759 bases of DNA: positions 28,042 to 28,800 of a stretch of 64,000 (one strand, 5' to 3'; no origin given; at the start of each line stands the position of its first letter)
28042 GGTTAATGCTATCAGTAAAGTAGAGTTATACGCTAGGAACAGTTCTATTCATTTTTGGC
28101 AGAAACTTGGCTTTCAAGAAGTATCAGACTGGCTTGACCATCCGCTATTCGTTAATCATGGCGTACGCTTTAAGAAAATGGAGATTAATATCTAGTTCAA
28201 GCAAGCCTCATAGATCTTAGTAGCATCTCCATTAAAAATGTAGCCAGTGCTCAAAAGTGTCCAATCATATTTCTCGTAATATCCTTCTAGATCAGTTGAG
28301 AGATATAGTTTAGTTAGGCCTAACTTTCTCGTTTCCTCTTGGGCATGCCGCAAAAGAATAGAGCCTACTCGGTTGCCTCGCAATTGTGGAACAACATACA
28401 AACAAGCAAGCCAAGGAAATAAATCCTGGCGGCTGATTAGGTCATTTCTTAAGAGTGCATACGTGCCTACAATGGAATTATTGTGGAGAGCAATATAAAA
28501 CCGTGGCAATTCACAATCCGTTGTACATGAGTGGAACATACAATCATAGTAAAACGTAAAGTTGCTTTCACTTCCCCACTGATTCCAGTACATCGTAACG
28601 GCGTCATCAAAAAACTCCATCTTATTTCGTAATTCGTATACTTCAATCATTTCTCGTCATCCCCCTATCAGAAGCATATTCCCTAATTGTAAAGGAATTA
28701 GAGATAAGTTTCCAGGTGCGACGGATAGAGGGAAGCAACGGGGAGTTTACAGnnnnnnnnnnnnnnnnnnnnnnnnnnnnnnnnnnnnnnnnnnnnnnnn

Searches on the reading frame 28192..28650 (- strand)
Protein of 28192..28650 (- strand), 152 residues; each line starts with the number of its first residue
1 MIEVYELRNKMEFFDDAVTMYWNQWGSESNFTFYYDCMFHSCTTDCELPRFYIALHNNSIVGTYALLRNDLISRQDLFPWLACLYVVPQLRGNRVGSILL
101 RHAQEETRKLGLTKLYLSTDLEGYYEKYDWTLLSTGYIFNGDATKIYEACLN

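Call 36: search_protein_families(library=pfam, proteins=[window:28192-28650:-], max_evalue=0.001)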
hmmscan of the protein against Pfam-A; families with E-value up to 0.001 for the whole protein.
window:28192-28650:- (152 aa): 3 families
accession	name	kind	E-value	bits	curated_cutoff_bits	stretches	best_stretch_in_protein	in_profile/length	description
PF00583.31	Acetyltransf_1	-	7.8e-11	42.7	20.7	1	20-126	7-112/116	Acetyltransferase (GNAT) family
PF13508.13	Acetyltransf_7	-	3.8e-09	37.2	27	1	50-130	4-82/84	Acetyltransferase (GNAT) domain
PF13527.13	Acetyltransf_9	-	0.00071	20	25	1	47-132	39-126/127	Acetyltransferase (GNAT) domain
